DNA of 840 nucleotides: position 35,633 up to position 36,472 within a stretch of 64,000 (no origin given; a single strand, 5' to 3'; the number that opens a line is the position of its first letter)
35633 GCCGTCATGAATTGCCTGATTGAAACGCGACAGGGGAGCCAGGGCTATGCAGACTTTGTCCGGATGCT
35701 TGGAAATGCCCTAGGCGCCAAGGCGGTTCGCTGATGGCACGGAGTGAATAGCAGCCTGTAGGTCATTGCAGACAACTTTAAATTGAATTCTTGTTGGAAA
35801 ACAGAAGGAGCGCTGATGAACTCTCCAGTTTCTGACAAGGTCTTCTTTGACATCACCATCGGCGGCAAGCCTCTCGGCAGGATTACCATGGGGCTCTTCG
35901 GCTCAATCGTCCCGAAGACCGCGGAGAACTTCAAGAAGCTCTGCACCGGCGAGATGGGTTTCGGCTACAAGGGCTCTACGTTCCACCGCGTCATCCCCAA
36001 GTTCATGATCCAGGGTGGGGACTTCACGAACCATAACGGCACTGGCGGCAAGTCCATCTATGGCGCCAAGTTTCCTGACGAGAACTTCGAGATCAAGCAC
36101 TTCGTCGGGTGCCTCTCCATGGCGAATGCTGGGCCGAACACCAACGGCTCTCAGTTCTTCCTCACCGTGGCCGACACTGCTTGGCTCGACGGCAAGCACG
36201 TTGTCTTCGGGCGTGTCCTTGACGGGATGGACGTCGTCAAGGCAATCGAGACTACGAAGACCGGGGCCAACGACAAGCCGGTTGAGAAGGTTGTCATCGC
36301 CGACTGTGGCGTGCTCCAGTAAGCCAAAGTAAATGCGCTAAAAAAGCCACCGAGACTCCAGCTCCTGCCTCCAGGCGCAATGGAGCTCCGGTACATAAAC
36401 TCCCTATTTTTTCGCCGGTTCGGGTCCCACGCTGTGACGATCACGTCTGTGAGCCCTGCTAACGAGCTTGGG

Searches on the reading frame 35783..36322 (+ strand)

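Call 54: search_protein_families(library=pfam, proteins=[window:35783-36322:+], max_evalue=0.001)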
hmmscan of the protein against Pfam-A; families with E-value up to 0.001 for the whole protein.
window:35783-36322:+ (179 aa): 1 family
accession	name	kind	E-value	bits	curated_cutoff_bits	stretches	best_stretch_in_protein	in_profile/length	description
PF00160.26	Pro_isomerase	-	2.9e-52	177.5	21.7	1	21-177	1-159/159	Cyclophilin type peptidyl-prolyl cis-trans isomerase/CLD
